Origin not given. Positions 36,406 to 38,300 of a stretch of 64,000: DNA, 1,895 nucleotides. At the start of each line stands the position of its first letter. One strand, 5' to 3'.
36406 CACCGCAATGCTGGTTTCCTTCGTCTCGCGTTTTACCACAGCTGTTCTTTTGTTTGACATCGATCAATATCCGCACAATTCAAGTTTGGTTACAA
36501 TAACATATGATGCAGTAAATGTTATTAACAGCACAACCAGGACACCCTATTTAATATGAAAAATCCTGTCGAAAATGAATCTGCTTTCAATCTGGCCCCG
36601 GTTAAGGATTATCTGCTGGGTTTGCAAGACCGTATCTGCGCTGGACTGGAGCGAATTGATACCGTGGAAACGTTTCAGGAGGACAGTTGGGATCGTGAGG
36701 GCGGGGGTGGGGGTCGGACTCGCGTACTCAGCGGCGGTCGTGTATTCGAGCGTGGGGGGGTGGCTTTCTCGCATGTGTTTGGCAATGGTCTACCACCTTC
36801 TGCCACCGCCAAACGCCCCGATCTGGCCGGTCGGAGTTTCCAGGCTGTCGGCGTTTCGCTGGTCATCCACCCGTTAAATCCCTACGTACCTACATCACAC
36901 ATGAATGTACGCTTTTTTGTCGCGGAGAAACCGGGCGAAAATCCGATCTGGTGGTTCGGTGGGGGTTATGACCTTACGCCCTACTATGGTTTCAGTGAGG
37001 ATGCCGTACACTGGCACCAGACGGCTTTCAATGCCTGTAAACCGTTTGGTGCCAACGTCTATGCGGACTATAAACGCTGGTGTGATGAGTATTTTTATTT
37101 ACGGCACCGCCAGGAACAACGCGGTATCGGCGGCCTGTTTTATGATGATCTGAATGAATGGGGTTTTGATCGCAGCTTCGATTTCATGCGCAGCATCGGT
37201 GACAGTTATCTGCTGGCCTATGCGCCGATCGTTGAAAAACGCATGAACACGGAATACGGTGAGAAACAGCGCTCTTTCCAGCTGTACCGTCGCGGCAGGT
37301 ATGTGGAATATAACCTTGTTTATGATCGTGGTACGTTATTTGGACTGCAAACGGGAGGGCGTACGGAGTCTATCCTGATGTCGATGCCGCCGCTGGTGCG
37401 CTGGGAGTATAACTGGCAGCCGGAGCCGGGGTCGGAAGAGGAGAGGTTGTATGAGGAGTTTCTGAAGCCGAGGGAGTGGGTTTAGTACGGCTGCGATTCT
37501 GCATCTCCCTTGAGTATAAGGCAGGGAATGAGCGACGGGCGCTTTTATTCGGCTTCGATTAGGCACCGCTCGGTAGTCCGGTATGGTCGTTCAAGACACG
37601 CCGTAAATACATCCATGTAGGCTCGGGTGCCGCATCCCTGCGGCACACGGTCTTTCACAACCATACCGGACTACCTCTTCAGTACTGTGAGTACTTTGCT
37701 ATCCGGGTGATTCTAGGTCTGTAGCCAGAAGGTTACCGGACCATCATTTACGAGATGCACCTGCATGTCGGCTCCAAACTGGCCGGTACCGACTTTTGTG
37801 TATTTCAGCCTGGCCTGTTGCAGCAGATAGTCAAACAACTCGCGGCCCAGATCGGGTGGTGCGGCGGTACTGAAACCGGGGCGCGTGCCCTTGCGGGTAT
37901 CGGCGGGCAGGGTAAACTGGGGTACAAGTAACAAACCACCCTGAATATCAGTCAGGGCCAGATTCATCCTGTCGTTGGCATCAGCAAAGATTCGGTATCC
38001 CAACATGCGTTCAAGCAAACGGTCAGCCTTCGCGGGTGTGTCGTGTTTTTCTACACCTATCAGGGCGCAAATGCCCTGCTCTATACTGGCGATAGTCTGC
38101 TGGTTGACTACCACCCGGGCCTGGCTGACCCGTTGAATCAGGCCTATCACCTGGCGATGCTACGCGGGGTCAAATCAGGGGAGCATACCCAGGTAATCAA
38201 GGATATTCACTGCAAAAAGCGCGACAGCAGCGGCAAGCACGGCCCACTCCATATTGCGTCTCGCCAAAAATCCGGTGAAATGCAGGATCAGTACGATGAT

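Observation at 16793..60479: Family of five structured repeats of about 100 bp: conserved imperfect-palindromic core, locus-specific perfect inverted-repeat arms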

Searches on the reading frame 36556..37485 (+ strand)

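Call 52: search_protein_families(library=pfam, proteins=[window:36556-37485:+], max_evalue=0.00001)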
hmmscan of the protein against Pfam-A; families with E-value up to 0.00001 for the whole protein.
window:36556-37485:+ (309 aa): 1 family
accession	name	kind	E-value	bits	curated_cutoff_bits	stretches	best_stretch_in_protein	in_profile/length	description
PF01218.23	Coprogen_oxidas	-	4e-133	443.1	31.8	1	16-308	2-295/295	Coproporphyrinogen III oxidase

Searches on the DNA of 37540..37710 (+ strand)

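Call 19: search_rna_families(source=window, start=37540, end=37710, threshold=evalue, max_evalue=10, show_alignments=2)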
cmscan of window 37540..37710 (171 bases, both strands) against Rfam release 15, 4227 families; matches with E-value up to 10: 6.
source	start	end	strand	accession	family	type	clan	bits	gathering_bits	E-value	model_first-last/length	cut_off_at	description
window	37551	37653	+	RF02770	Ysr224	Gene; sRNA;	-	34.1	70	1.5e-06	1-107/107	no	Yersinia sRNA 224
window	37561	37684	-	RF01731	TwoAYGGAY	Cis-reg;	CL00106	28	43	0.0099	1-168/168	no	TwoAYGGAY RNA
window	37622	37675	-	RF01676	P31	Gene; sRNA;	-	18.2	40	0.22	1-82/82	no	Pseudomonas sRNA P31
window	37572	37676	-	RF04110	MIR5084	Gene; miRNA;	-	14.8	110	2.3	1-122/122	no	MIR5084 microRNA precursor family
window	37617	37648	-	RF02802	PyrR204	Gene; snRNA; snoRNA; HACA-box;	-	13.2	71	3.3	1-57/57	no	Pyrobaculum sRNA 204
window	37568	37676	-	RF00843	mir-228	Gene; miRNA;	CL00093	12.7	45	3.3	1-85/85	no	mir-228 microRNA precursor family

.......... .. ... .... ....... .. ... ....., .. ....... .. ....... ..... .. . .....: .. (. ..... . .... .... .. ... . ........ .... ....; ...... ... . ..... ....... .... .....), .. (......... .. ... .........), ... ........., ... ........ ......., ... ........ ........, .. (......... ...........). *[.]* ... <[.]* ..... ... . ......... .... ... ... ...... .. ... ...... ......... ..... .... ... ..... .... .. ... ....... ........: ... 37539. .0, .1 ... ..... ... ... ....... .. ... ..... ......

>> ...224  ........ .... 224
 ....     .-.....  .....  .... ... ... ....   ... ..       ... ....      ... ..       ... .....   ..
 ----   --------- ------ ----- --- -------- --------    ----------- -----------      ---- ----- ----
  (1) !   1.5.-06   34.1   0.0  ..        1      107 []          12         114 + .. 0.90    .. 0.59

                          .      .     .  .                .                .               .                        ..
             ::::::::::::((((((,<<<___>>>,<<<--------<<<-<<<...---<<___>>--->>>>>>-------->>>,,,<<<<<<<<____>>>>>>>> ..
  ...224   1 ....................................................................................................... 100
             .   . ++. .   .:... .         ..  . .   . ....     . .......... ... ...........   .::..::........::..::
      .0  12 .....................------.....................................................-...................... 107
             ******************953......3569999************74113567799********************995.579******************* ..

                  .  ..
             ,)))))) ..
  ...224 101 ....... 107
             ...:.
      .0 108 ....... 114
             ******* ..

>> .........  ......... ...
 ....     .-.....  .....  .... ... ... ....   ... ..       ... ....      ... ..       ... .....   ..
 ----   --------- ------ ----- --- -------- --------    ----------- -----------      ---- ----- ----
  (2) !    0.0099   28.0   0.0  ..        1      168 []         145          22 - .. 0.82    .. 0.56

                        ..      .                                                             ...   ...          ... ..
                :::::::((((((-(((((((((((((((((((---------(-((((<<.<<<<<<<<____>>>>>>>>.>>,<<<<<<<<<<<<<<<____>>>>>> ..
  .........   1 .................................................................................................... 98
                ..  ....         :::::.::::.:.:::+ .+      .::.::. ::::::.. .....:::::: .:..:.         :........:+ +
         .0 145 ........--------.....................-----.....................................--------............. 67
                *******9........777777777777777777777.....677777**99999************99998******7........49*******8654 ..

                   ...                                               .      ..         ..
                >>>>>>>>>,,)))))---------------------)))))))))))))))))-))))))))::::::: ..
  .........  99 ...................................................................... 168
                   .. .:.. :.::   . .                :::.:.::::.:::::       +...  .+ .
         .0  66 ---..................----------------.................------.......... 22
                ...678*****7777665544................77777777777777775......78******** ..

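Call 20: search_dna_similar(query=window:37573-37674:+, collection=ecoli_genomes, mode=distant, max_evalue=0.01)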
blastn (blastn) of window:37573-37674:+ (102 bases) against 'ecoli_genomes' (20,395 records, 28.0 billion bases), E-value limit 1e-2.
No match.

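Call 21: search_dna_similar(query=window:37573-37674:+, collection=plasmids, mode=distant, max_evalue=0.01)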
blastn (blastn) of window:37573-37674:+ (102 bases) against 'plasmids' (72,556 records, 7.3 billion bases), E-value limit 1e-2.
Records with a match: 2; places in all: 3; records where one place covers at least 80% of the query: 0.
Best place of each record, by identity: >=99% 2.
By first word of the organism name: Yersinia 2.
By predicted mobility (MOB-suite, as given by PLSDB): conjugative 1; non-mobilizable 1.
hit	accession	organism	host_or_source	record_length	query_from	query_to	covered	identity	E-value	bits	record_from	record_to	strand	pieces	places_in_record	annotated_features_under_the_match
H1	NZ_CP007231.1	Yersinia similis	rabbit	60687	26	53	27%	100.0%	1e-4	52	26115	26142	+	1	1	none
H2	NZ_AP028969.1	Yersinia pseudotuberculosis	-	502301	26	53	27%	100.0%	1e-4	52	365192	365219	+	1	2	none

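Call 106: get_annotated_region(hit=H1, flank=600)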
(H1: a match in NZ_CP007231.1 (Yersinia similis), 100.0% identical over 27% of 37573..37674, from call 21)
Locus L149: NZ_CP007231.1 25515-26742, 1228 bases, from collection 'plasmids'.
description: Yersinia similis strain Y_sim_228 plasmid unnamed, complete sequence
organism: Yersinia similis (NCBI taxid 367190)
taxonomy: Bacteria; Pseudomonadota; Gammaproteobacteria; Enterobacterales; Yersiniaceae; Yersinia; Yersinia similis
host: -; source: rabbit; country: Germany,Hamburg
typing (MOB-suite, as given by PLSDB): conjugative; replicon IncFII; relaxase MOBP; mating-pair formation MPF_I
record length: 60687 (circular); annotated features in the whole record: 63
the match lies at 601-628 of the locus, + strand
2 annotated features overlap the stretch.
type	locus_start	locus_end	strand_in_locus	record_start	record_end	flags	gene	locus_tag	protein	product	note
CDS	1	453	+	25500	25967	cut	-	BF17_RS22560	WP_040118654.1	GNAT family N-acetyltransferase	-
CDS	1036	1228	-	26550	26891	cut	-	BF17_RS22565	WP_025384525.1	hypothetical protein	-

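Call 107: get_annotated_region(hit=H2, flank=600)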
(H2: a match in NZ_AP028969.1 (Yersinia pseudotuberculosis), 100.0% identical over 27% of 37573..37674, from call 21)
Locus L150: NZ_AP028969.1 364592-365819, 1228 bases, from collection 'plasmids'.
description: Yersinia pseudotuberculosis strain Ypse1 plasmid pYPSE1-1, complete sequence
organism: Yersinia pseudotuberculosis (NCBI taxid 633)
taxonomy: Bacteria; Pseudomonadota; Gammaproteobacteria; Enterobacterales; Yersiniaceae; Yersinia; Yersinia pseudotuberculosis
host: -; source: -; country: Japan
typing (MOB-suite, as given by PLSDB): non-mobilizable
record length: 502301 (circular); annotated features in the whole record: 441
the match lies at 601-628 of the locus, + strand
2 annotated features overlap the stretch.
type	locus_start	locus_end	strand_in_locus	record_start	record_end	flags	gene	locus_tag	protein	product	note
CDS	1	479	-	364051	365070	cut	ltaE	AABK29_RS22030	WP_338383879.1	low-specificity L-threonine aldolase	GO:0006520 - amino acid metabolic process [Evidence IEA]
CDS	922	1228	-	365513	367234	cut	poxB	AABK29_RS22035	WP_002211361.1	ubiquinone-dependent pyruvate dehydrogenase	GO:0006090 - pyruvate metabolic process [Evidence IEA]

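Call 108: search_dna_similar(query=L149:1-1228:+, collection=plasmids, mode=distant, max_rows=25)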
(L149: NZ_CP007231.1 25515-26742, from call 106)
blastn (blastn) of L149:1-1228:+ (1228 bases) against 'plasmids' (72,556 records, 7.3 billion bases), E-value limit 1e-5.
Records with a match: 46; places in all: 49; records where one place covers at least 80% of the query: 1.
Best place of each record, by identity: >=99% 1; 95-99% 1; 90-95% 1; 80-90% 6; 60-80% 37.
By first word of the organism name: Yersinia 20; Escherichia 8; Klebsiella 5; Citrobacter 5; Serratia 3; Salmonella 2; Shigella 1; Pantoea 1; Enterobacter 1.
By predicted mobility (MOB-suite, as given by PLSDB): conjugative 19; mobilizable 18; non-mobilizable 9.
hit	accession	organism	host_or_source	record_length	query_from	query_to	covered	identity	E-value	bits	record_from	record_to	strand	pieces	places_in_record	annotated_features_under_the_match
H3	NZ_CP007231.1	Yersinia similis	rabbit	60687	1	1228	100%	100.0%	0e+0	2215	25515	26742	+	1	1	GNAT family N-acetyltransferase | hypothetical protein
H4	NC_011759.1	Yersinia pseudotuberculosis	-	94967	716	1228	42%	95.6%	0e+0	859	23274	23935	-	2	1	hypothetical protein | timP: small toxic inner membrane protein TimP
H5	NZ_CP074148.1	Serratia sp. JSRIV001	river water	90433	716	1027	25%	85.1%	6e-61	362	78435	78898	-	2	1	none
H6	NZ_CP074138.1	Serratia sp. JSRIV006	river water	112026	716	1027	25%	85.1%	6e-61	362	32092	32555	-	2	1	none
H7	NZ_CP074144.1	Serratia sp. JSRIV002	river water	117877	716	1027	25%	85.0%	1e-88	334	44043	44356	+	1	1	none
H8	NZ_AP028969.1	Yersinia pseudotuberculosis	-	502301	521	720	16%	93.0%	1e-76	296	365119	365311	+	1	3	none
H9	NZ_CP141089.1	Escherichia coli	Homo sapiens,Infected Human Urine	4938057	716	921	17%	77.7%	1e-13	168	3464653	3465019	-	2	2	none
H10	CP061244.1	Escherichia coli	Homo sapiens,cell culture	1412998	729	924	16%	77.9%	3e-15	163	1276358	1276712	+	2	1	none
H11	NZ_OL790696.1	Escherichia coli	-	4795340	729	924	16%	77.9%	3e-15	163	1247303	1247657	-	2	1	none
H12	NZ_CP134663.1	Escherichia coli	Larus michahellis,bacteria,cloaca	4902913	729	921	13%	79.3%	6e-11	141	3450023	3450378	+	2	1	none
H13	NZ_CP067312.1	Escherichia coli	cell culture,waste water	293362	550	689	11%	76.9%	6e-17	97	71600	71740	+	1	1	none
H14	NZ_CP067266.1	Escherichia coli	cell culture,waste water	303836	550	689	11%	76.9%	6e-17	97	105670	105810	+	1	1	none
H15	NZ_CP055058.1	Klebsiella pneumoniae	Shek Wu Hui WWTPs_4 WWTPs effluent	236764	550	689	11%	76.9%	6e-17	97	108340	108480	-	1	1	none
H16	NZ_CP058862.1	Klebsiella quasipneumoniae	Stanley WWTPs_28 WWTPs effluent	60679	550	689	11%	76.9%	6e-17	97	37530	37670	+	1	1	none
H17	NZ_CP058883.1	Escherichia coli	Stanley WWTPs_29 WWTPs effluent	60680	550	689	11%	76.9%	6e-17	97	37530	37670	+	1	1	none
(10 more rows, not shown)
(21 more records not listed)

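Call 109: get_annotated_region(hit=H16, flank=1500)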
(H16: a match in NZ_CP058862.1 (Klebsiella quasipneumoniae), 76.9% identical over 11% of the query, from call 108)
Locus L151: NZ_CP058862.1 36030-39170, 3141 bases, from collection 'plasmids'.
description: Klebsiella quasipneumoniae strain STLEFF_28 plasmid unnamed3, complete sequence
organism: Klebsiella quasipneumoniae (NCBI taxid 1463165)
taxonomy: Bacteria; Pseudomonadota; Gammaproteobacteria; Enterobacterales; Enterobacteriaceae; Klebsiella; Klebsiella quasipneumoniae
host: -; source: Stanley WWTPs_28 WWTPs effluent; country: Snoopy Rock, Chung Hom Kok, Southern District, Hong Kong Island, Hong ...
typing (MOB-suite, as given by PLSDB): conjugative; replicon IncN; relaxase MOBF; mating-pair formation MPF_T
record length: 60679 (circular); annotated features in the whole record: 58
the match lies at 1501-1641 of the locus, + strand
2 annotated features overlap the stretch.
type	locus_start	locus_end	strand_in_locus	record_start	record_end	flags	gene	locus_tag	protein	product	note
CDS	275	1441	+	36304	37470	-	-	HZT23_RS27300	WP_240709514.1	iron-containing alcohol dehydrogenase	-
CDS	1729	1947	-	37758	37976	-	-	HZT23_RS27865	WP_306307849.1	hypothetical protein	-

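Call 110: search_with_rna_model(model_id=R1, sources=[L149, L150, L151], max_evalue=0.01, show_alignments=3)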
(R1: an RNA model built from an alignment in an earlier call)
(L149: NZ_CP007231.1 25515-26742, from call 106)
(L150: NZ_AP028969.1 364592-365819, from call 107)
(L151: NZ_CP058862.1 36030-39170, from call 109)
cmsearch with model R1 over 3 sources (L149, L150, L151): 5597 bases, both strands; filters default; matches with E-value up to 0.01: 3.
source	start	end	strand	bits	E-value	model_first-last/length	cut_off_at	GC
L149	591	661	-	64.3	4.7e-16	1-72/72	no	0.56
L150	591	661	-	64.3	4.7e-16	1-72/72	no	0.56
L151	1546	1610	-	42.2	5e-10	1-72/72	no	0.57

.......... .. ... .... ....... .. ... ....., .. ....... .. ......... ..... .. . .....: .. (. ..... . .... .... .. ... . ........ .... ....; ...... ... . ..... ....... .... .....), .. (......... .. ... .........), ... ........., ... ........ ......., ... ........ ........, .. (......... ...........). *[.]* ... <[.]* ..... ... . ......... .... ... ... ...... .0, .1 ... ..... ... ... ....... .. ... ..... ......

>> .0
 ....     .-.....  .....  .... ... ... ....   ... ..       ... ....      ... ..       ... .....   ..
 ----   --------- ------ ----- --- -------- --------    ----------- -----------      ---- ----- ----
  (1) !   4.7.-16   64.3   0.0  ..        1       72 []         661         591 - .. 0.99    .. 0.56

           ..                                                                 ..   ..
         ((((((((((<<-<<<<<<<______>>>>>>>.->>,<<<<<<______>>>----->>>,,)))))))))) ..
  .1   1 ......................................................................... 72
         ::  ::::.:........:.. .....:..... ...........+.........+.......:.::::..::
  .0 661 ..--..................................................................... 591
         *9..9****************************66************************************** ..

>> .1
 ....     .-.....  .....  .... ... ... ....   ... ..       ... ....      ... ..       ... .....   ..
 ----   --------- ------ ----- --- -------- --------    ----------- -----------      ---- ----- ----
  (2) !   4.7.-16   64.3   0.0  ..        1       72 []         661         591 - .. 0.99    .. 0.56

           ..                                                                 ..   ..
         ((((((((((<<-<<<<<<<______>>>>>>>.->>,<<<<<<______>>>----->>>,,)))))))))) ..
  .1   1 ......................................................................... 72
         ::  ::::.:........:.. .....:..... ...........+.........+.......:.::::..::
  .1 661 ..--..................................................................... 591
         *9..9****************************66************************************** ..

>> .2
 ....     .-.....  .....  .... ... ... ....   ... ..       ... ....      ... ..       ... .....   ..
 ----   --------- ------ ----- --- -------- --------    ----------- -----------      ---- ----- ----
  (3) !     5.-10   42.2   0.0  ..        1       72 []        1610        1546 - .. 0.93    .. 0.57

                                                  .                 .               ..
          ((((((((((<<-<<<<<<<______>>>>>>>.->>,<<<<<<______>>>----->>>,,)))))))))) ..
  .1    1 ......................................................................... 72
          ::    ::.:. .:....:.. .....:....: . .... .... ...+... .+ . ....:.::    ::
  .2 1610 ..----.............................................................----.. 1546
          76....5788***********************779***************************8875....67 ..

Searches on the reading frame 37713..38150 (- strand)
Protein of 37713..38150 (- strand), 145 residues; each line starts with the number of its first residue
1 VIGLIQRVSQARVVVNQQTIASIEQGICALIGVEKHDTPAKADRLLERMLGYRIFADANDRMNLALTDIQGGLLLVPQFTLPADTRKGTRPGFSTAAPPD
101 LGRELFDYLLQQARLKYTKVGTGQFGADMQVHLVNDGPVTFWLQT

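Call 52: search_protein_families(library=pfam, proteins=[window:37713-38150:-], max_evalue=0.00001)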
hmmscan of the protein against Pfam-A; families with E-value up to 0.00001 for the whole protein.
window:37713-38150:- (145 aa): 1 family
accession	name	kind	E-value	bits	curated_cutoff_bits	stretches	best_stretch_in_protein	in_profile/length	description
PF02580.21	Tyr_Deacylase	-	8.4e-52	175.8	25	1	4-144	3-144/144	D-Tyr-tRNA(Tyr) deacylase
